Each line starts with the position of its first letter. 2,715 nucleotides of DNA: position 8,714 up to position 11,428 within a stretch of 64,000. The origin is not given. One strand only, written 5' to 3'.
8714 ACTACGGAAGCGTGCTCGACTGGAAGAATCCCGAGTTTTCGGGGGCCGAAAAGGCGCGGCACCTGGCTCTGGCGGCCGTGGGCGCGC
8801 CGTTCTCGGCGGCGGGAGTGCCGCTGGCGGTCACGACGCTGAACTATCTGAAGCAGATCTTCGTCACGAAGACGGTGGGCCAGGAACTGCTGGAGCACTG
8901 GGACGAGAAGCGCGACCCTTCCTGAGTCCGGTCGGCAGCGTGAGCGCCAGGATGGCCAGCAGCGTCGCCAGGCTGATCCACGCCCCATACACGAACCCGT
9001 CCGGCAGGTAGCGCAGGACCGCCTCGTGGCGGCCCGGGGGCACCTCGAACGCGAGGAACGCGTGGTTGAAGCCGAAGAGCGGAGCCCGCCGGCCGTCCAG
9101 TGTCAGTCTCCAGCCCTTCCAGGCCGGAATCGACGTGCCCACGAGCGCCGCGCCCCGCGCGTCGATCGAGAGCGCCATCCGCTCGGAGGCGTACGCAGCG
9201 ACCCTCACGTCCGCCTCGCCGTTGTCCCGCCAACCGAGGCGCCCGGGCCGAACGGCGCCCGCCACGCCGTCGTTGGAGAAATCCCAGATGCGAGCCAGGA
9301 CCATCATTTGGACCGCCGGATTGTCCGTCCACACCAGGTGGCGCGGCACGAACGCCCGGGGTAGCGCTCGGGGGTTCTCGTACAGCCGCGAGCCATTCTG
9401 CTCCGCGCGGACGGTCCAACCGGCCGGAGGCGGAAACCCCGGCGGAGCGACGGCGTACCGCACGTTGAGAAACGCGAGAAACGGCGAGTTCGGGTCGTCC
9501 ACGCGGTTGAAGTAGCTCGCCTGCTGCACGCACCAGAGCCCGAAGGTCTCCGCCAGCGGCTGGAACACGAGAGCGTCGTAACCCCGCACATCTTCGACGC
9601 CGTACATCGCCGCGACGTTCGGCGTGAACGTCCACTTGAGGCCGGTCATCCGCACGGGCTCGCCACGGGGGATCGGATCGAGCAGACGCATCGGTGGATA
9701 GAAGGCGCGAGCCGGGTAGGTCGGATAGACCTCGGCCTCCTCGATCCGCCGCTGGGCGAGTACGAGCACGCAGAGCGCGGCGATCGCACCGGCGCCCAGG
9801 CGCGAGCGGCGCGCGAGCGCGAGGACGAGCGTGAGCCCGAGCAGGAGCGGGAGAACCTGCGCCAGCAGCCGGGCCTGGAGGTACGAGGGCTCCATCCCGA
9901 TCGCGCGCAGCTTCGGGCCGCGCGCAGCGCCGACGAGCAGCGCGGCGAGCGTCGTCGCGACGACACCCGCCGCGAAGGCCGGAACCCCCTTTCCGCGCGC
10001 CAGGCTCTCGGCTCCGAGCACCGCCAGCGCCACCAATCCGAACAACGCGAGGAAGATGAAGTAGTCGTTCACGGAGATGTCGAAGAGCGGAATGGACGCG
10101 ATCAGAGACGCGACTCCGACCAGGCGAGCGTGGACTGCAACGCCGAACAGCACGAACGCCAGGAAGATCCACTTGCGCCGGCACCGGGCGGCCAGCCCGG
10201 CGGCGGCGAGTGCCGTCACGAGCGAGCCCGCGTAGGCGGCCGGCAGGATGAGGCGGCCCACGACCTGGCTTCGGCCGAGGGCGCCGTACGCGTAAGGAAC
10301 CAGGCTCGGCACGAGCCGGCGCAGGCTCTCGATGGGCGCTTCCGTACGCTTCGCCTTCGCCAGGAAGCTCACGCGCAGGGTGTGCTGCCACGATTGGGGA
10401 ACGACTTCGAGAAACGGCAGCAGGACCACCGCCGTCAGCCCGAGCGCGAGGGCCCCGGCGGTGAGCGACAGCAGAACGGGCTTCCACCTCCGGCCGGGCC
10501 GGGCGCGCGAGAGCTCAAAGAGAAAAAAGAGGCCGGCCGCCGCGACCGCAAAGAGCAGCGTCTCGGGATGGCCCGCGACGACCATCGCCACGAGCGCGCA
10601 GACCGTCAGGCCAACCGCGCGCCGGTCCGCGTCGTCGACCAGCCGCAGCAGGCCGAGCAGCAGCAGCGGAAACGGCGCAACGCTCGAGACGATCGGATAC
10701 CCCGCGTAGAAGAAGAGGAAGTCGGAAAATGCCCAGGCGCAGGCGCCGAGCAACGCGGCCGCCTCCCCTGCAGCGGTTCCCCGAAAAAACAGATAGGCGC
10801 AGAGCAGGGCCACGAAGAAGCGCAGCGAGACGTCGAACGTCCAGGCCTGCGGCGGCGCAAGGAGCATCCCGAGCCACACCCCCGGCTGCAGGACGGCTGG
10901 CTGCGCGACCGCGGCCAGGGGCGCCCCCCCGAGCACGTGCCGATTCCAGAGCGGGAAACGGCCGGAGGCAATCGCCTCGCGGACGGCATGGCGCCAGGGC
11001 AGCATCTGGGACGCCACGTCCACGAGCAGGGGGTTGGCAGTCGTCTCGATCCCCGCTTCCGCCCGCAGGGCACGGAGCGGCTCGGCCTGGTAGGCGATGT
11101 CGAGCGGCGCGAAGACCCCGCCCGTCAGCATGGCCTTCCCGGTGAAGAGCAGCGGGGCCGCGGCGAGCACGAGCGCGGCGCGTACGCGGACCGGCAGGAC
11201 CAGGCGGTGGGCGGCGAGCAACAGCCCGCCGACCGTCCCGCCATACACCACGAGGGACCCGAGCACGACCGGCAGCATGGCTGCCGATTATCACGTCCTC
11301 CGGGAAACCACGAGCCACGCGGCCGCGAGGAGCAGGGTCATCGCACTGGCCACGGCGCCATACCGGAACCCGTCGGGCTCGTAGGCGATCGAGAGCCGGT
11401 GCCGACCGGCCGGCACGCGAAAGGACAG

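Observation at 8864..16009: Three tandem YfhO-like GT-C-type membrane paralogs directly downstream of uppS-cdsA-dxr-rseP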

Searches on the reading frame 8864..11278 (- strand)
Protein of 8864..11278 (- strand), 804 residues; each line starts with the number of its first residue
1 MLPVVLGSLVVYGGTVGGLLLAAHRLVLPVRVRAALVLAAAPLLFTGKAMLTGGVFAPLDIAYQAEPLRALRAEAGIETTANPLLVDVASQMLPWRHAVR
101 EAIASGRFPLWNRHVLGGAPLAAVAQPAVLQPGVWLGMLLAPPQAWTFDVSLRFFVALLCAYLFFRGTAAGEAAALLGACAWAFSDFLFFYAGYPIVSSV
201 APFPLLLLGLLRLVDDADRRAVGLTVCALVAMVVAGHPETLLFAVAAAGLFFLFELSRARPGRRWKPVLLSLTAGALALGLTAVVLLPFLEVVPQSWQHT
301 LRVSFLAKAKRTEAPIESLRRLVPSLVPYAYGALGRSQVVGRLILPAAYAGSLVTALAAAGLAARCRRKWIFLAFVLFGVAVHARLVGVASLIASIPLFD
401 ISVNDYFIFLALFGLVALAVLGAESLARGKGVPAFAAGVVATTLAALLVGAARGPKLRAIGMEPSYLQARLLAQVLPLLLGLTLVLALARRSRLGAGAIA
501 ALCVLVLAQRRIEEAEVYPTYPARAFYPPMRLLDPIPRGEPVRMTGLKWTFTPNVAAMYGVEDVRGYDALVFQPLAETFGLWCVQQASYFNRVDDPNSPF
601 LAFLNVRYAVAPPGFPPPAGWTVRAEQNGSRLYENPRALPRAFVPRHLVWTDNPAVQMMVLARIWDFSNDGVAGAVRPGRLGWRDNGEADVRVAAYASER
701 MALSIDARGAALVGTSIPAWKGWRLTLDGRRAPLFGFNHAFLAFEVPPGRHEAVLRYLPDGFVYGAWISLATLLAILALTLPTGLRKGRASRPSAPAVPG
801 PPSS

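Call 6: search_protein_families(library=pfam, proteins=[window:8864-11278:-], max_evalue=1)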
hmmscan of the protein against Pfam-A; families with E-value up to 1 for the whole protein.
window:8864-11278:- (804 aa): 2 families
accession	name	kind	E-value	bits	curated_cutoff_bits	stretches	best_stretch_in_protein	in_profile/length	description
PF09586.16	YfhO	-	6.6e-20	71.5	28.5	2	690-769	755-835/835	Bacterial membrane protein YfhO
PF19510.5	DUF6044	-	0.00033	19.6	27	1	130-382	80-318/564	Protein of unknown function (DUF6044)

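Call 7: search_protein_families(library=ncbifam, proteins=[window:8864-11278:-], max_evalue=1)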
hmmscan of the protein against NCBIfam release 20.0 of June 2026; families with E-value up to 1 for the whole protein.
window:8864-11278:- (804 aa): 2 families
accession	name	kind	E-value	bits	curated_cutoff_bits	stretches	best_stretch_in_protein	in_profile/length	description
NF047590.1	GlcsyltransPgfM2Strep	equivalog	1.1e-11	43.7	1500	1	704-779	800-876/884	glycosyltransferase PgfM2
NF047589.1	GlcsyltransPgfM1Strep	equivalog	2.7e-06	25.7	1400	1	711-779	882-950/955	glycosyltransferase PgfM1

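Call 19: search_solved_structures(query=window:8864-11278:-, max_evalue=10, show_alignments=2)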
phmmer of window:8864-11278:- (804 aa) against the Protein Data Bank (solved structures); distinct sequences matched with E-value up to 10: 3.
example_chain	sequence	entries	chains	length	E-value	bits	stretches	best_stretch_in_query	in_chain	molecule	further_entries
9qgh_A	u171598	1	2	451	0.74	11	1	544-625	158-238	Aspartate aminotransferase family protein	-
9qc2_A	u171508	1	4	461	0.81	10.8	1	544-625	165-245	Aspartate aminotransferase family protein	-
9gh9_A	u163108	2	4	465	0.84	10.8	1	544-625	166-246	Aspartate aminotransferase family protein | Streptomyces aminotransferase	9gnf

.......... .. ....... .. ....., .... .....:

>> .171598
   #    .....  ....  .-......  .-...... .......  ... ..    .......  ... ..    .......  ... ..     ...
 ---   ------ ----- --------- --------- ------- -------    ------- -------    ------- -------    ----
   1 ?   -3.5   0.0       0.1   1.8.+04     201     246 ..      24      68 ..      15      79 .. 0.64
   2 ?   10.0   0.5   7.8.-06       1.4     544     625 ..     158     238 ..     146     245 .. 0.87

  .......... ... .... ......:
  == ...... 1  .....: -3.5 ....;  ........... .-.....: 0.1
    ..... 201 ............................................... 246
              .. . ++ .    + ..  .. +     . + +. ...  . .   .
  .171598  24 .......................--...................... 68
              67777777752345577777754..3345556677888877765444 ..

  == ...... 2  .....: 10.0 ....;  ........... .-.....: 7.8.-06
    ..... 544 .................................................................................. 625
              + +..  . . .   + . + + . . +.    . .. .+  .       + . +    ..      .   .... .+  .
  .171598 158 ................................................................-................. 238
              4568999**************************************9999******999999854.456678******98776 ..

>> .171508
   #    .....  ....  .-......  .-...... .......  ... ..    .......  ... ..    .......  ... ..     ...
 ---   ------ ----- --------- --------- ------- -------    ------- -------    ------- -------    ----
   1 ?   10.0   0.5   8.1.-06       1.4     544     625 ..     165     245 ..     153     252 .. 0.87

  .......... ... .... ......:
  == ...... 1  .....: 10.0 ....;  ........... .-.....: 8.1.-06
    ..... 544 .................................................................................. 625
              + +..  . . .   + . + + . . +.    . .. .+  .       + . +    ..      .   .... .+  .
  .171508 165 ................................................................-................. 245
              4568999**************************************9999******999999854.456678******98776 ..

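Call 32: predict_structure(alignment_id=A2)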
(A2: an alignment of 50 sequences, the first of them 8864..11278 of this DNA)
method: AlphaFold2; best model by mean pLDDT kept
length: 804 residues; sequences in the alignment: 50
mean_pLDDT: 92.3   pTM: 0.92
mean pLDDT of the five models: 92.3, 90.8, 90.0, 89.9, 88.2
residues with pLDDT >= 90: 657; 70-90: 103; 50-70: 31; < 50: 13
segments of 3 or more residues with pLDDT < 50: 797-804
pLDDT, mean of each block of 10 residues (from residue 1): 94 98 97 98 97 96 94 94 89 89 89 80 66 90 95 97 97 98 96 90 98 95 97 90 96 96 93 97 93 91 90 93 92 88 77 97 97 97 94 93 93 98 97 98 96 95 95 97 96 92 97 93 95 95 94 90 81 93 80 95 98 95 96 97 97 94 97 80 94 94 98 96 97 96 98 97 96 95 63 49 44
secondary structure, 60 per line:
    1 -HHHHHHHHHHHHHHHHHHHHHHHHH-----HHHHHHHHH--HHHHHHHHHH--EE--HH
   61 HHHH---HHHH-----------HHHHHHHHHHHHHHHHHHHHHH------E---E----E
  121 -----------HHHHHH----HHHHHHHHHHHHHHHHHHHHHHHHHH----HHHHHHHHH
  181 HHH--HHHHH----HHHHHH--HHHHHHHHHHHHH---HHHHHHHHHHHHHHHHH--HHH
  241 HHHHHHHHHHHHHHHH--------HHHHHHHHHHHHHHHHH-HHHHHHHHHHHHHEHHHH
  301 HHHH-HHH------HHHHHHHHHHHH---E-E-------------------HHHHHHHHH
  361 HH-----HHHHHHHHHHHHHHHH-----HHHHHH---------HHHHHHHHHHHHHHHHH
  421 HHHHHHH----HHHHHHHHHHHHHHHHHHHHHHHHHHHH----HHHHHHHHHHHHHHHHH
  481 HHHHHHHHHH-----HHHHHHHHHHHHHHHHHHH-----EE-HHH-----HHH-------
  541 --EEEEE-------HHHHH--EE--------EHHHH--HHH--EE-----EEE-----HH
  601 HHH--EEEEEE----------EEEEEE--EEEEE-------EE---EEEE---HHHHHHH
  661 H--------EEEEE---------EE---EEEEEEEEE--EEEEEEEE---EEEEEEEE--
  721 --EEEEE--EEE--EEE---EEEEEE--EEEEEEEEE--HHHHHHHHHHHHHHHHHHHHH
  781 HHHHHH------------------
elements in order (helices of 4 or more, strands of 3 or more residues): H2-26 H32-40 H43-52 H59-64 H68-71 H83-104 H132-137 H142-167 H172-183 H186-190 H195-200 H203-215 H219-235 H238-256 H265-281 H283-295 H297-304 H315-326 H352-362 H368-383 H389-394 H404-427 H432-459 H464-490 H496-514 E543-547 H555-559 H573-576 E591-593 H599-603 E606-611 E622-627 E630-634 E647-650 H654-661 E670-674 E689-697 E700-707 E711-718 E723-727 E730-732 E735-737 E741-746 E749-757 H760-786

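Call 35: fold_search(model_id=the predicted structure, library=pdb)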
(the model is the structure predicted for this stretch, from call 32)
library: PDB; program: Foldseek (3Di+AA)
matches with E <= 10: 401; with E <= 0.001: 7
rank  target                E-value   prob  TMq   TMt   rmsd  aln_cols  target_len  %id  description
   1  6w98_A                2.9e-08  1.00  0.41  0.27  20.1       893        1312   14  Single-Particle Cryo-EM Structure of Arabinofuranosyltransferase AftD from Mycobacteria (released 2020-05-13)
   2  6wby                  2.1e-07  1.00  0.41  0.28  20.1       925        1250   14  Single-Particle Cryo-EM Structure of Arabinofuranosyltransferase AftD from Mycobacteria, Mutant R1389S Class 2 (released 2020-05-13)
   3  5f15                  1.4e-06  1.00  0.38  0.51   8.6       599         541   12  Crystal Structure of ArnT from Cupriavidus metallidurans bound to Undecaprenyl phosphate (released 2016-02-17)
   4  6wbx                  1.7e-06  1.00  0.40  0.27  20.6       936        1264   13  Single-Particle Cryo-EM Structure of Arabinofuranosyltransferase AftD from Mycobacteria, Mutant R1389S Class 1 (released 2020-05-13)
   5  5ezm                  6.9e-06  1.00  0.37  0.51   8.4       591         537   15  Crystal Structure of ArnT from Cupriavidus metallidurans in the apo state (released 2016-02-17)
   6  7bve_A                1.9e-04  1.00  0.27  0.22  19.9       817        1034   13  Cryo-EM structure of Mycobacterium smegmatis arabinosyltransferase EmbC2-AcpM2 in complex with ethambutol (released 2020-04-29)
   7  8b6l_I                6.7e-04  1.00  0.36  0.41  14.9       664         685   11  Subtomogram average of the human Sec61-TRAP-OSTA-translocon (released 2022-12-07)
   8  7bvc_A                1.3e-03  0.99  0.31  0.25  20.0       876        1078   12  Cryo-EM structure of Mycobacterium smegmatis arabinosyltransferase EmbA-EmbB-AcpM2 in complex with ethambutol (released 2020-04-29)
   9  5ogl_A                1.5e-03  1.00  0.35  0.39  14.9       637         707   10  Structure of bacterial oligosaccharyltransferase PglB in complex with an acceptor peptide and an lipid-linked oligosac (released 2017-10-25)
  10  9n9j_I                1.6e-03  1.00  0.33  0.37  19.4       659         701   12  Structure of a GRP94 folding intermediate engaged with a CCDC134- and FKBP11-bound secretory translocon (released 2025-11-19)
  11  6ftg_5                1.9e-03  1.00  0.34  0.41  15.8       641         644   12  Subtomogram average of OST-containing ribosome-translocon complexes from canine rough microsomal membranes (released 2018-03-21)
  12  8pn9_A                3.0e-03  1.00  0.35  0.42  13.6       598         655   11  Structure of human oligosaccharyltransferase OST-A complex bound to NGI-1 (released 2024-05-08)
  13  7oci_F                3.3e-03  1.00  0.32  0.39  15.4       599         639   11  Cryo-EM structure of yeast Ost6p containing oligosaccharyltransferase complex (released 2022-02-16)
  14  6gxc_A                3.9e-03  1.00  0.30  0.33  16.2       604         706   11  Bacterial oligosaccharyltransferase PglB in complex with an inhibitory peptide and a reactive lipid-linked oligosaccha (released 2018-11-14)
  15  8agc_A                4.4e-03  1.00  0.36  0.41  15.1       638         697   12  Structure of yeast oligosaccharylransferase complex with lipid-linked oligosaccharide and non-acceptor peptide bound (released 2022-12-07)
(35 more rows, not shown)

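Call 57: search_solved_structures(query=A2, max_evalue=10, show_alignments=3)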
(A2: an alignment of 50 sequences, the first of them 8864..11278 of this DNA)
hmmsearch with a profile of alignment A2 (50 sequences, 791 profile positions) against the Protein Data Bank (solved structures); distinct sequences matched with E-value up to 10: 0.

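Call 71: list_cluster_members(proteins=[window:8864-11278:-, window:11291-13639:-, window:13649-16009:-])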
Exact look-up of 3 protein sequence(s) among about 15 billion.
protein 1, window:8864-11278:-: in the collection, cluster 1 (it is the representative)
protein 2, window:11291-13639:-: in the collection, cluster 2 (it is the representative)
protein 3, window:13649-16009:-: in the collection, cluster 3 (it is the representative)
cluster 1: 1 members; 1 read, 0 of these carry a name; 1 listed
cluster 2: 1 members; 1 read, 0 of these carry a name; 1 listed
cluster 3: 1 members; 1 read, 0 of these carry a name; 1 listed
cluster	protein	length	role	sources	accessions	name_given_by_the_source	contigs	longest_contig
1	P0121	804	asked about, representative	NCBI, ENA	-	-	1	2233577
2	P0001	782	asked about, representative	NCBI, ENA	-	-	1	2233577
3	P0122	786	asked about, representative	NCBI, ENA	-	-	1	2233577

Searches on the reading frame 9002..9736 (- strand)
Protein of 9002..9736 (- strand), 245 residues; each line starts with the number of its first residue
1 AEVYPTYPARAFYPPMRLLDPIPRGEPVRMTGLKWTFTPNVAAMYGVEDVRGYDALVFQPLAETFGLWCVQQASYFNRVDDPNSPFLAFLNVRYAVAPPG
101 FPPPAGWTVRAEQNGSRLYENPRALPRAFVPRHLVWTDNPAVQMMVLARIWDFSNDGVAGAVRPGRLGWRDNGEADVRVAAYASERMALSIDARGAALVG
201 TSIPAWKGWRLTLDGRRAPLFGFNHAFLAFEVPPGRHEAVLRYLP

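Call 72: predict_structure(alignment_id=A3)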
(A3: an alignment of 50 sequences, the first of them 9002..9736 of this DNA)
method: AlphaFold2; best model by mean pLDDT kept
length: 245 residues; sequences in the alignment: 50
mean_pLDDT: 92.4   pTM: 0.89
mean pLDDT of the five models: 92.4, 92.0, 91.7, 91.4, 90.4
residues with pLDDT >= 90: 194; 70-90: 36; 50-70: 13; < 50: 2
segments of 3 or more residues with pLDDT < 50: none
pLDDT, mean of each block of 10 residues (from residue 1): 62 88 96 90 90 80 95 84 97 97 96 96 98 95 97 97 78 98 96 98 96 98 97 98 92
secondary structure, 60 per line:
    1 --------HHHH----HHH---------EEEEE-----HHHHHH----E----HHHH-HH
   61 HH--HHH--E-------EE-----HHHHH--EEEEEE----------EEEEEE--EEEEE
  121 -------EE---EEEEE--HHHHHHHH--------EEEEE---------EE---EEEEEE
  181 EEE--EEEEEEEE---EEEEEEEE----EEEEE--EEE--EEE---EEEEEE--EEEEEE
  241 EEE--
elements in order: H9-12 E29-33 H39-44 H54-57 H59-62 H85-89 E92-97 E108-113 E116-120 E133-137 H140-147 E156-160 E175-183 E186-193 E197-204 E209-213 E216-218 E221-223 E227-232 E235-243
